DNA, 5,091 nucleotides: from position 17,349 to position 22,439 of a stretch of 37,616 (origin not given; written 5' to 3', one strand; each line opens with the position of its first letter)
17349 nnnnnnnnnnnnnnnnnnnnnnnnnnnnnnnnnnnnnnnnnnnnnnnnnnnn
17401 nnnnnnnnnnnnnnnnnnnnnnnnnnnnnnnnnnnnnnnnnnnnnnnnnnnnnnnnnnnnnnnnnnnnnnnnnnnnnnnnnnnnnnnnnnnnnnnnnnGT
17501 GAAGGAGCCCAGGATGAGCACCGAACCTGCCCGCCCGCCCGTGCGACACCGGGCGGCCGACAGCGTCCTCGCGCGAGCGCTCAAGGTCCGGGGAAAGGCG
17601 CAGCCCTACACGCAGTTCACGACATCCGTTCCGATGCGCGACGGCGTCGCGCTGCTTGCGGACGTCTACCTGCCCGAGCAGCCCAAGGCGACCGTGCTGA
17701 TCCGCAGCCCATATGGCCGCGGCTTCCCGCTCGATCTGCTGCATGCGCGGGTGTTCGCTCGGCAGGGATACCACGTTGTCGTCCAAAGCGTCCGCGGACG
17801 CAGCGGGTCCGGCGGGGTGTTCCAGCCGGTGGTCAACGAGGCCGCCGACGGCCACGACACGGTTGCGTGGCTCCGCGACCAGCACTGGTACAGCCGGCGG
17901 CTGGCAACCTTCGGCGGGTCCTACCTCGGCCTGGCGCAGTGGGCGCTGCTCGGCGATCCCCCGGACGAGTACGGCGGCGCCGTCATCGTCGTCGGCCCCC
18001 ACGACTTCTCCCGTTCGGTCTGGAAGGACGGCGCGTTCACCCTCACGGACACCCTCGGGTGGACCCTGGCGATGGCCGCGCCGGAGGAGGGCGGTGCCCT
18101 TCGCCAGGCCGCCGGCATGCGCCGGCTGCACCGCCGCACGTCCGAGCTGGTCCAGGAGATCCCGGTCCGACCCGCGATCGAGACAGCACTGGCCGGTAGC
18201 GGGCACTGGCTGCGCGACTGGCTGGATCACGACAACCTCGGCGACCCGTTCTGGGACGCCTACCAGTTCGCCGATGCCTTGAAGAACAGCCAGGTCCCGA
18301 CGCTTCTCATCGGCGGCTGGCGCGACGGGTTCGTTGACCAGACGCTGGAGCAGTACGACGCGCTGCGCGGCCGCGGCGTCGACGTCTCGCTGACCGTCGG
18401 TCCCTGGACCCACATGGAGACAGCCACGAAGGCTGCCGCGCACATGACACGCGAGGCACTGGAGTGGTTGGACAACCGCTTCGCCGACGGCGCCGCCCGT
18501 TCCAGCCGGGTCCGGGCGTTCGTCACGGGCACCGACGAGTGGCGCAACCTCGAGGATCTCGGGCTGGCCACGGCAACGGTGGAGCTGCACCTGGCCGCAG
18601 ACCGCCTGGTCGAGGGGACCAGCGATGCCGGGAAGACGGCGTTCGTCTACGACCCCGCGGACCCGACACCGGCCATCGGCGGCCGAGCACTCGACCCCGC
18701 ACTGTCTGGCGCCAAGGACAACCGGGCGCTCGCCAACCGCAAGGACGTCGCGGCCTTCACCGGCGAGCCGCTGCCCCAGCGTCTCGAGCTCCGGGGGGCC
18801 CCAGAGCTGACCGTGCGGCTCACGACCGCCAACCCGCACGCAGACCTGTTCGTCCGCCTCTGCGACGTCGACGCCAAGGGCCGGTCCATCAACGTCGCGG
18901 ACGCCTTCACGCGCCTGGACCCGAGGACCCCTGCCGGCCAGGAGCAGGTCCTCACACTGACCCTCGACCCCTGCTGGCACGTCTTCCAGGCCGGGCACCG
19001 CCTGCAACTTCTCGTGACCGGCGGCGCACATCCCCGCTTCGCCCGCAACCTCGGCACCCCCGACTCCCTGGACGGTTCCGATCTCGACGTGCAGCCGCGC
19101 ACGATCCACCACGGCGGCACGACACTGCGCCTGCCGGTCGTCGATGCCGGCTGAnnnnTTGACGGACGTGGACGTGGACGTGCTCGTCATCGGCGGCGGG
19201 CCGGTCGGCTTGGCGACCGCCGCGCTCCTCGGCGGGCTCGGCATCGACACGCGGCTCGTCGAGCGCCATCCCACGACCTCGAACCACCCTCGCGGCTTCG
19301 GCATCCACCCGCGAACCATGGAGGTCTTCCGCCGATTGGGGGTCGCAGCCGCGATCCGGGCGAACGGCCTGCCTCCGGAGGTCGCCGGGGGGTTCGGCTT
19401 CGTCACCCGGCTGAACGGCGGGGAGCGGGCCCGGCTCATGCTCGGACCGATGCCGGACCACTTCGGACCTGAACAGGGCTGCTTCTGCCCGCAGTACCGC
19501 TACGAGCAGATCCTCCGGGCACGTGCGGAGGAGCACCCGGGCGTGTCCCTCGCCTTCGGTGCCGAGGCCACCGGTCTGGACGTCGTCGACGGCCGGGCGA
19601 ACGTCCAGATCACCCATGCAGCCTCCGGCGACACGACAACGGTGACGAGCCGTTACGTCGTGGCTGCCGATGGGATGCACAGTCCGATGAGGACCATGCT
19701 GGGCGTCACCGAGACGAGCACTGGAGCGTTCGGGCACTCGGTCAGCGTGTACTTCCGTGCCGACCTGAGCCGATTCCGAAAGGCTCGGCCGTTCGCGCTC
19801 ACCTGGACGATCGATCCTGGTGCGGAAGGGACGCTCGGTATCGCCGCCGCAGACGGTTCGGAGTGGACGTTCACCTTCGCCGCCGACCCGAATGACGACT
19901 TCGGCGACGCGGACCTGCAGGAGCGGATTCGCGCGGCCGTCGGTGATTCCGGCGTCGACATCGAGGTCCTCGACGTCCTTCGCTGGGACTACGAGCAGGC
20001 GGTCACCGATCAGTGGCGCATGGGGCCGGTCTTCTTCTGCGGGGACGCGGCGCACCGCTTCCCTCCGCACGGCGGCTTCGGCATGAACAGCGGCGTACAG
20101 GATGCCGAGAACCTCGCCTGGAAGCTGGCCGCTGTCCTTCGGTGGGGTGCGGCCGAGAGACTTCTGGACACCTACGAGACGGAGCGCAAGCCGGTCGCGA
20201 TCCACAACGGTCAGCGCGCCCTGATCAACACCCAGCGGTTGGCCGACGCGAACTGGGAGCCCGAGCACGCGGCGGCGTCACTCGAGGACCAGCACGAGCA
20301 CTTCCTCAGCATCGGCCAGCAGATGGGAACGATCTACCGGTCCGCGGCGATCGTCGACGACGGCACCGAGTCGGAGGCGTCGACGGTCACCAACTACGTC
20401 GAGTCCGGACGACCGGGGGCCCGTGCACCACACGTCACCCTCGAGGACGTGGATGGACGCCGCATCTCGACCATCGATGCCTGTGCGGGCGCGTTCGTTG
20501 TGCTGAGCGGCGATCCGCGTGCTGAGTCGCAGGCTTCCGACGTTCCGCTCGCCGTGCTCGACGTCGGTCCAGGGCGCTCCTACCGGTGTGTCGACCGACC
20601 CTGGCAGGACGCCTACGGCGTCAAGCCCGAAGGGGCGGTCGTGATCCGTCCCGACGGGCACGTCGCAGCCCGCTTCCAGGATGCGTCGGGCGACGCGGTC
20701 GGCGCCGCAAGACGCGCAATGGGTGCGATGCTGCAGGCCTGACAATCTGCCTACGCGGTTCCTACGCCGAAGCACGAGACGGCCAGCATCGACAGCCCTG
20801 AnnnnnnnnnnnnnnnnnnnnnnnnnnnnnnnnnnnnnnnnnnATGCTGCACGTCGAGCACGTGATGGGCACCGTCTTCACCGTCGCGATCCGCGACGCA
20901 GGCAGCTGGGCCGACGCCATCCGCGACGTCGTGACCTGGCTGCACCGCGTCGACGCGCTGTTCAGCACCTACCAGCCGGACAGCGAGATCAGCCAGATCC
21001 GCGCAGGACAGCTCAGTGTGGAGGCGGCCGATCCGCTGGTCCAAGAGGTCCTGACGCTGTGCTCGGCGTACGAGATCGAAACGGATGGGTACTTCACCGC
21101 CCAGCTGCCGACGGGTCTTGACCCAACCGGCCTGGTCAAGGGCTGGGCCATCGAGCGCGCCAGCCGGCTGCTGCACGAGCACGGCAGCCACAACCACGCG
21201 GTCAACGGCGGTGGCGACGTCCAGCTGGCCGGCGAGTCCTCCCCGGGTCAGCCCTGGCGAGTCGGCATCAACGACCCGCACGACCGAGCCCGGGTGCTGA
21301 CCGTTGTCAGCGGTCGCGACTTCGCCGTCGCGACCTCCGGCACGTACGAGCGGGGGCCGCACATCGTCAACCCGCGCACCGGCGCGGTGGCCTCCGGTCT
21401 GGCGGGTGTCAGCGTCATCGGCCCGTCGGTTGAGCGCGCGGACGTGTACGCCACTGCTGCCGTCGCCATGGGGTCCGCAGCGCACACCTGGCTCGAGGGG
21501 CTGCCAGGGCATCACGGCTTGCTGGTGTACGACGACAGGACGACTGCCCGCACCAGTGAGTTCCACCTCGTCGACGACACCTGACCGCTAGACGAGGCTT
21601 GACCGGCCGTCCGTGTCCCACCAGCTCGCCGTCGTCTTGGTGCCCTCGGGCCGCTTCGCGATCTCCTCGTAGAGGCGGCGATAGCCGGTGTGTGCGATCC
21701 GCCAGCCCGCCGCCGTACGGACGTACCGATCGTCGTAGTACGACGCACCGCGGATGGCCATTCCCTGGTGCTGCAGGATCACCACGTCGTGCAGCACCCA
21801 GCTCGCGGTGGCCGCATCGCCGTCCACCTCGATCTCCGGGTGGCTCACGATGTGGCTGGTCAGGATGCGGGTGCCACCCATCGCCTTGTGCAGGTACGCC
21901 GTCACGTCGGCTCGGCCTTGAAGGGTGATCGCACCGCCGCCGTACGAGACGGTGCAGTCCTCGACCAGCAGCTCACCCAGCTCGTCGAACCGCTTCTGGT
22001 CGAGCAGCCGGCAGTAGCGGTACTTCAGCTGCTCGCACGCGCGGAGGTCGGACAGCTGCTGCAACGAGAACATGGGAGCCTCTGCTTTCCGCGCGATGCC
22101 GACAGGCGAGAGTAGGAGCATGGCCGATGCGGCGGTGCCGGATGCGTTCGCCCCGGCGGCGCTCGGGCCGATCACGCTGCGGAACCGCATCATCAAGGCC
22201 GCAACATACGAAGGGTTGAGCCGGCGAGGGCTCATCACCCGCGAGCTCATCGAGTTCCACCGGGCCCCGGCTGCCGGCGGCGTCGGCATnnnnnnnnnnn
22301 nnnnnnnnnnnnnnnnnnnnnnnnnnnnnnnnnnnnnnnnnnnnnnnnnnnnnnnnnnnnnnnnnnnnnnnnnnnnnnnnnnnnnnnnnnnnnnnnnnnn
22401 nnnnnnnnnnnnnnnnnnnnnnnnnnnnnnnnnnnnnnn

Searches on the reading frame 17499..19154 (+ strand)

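Call 40: search_protein_families(library=pfam, proteins=[window:17499-19154:+], max_evalue=0.00001)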
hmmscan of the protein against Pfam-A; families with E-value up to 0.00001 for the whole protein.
window:17499-19154:+ (551 aa): 3 families
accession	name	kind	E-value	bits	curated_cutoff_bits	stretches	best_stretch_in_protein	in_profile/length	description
PF02129.25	Peptidase_S15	-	3.5e-49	168.3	23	1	48-306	1-261/262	X-Pro dipeptidyl-peptidase (S15 family)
PF08530.16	PepX_C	-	8.8e-24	85.1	22.5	1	331-541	2-211/217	X-Pro dipeptidyl-peptidase C-terminal non-catalytic domain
PF00326.27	Peptidase_S9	-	2.6e-12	47.1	22.6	1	83-192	7-123/213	Prolyl oligopeptidase family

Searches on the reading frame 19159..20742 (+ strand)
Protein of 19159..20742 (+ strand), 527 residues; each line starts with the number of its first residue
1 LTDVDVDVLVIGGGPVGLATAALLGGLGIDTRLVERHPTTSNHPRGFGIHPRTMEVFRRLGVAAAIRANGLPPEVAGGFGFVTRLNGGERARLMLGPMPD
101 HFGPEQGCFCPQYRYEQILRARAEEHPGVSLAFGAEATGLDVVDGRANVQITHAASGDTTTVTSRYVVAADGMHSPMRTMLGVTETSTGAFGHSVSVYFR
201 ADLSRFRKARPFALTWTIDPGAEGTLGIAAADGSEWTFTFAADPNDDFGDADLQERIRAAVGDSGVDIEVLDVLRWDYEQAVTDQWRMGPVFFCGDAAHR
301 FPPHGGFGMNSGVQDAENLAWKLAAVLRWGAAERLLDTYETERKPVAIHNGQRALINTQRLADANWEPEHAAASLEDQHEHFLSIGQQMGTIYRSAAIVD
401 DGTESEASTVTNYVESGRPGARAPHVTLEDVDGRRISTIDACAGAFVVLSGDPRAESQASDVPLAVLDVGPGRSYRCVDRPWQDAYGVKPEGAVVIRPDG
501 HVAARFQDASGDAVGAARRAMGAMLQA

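Call 40: search_protein_families(library=pfam, proteins=[window:19159-20742:+], max_evalue=0.00001)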
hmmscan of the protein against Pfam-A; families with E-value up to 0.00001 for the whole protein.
window:19159-20742:+ (527 aa): 4 families
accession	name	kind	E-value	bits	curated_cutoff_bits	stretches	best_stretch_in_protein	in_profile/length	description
PF01494.25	FAD_binding_3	-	3.7e-86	289.9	22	1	5-349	1-344/349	FAD binding domain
PF21274.3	Rng_hyd_C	-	7.2e-10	39.5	27.5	1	418-522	3-105/107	Aromatic-ring hydroxylase, C-terminal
PF07992.20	Pyr_redox_2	-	5.8e-06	26.4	26.1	0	7-63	144-199/291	Pyridine nucleotide-disulphide oxidoreductase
PF01266.30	DAO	-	7.5e-06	26.1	27.9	0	7-39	1-33/353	FAD dependent oxidoreductase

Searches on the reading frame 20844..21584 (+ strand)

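Call 40: search_protein_families(library=pfam, proteins=[window:20844-21584:+], max_evalue=0.00001)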
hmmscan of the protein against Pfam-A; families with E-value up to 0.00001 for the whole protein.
window:20844-21584:+ (246 aa): 1 family
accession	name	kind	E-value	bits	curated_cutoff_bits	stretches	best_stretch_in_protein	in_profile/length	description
PF02424.20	ApbE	-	6e-43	147.7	25.6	2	90-218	124-256/266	ApbE family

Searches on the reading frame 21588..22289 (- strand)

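Call 40: search_protein_families(library=pfam, proteins=[window:21588-22289:-], max_evalue=0.00001)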
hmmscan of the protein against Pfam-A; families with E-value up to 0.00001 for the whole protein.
window:21588-22289:- (233 aa): 2 families
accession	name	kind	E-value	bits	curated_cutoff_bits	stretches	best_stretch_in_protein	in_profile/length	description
PF13577.12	SnoaL_4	-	1.4e-30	106.3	24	1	77-200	1-124/126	SnoaL-like domain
PF12680.13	SnoaL_2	-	2e-06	28.8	27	1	91-185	3-92/102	SnoaL-like domain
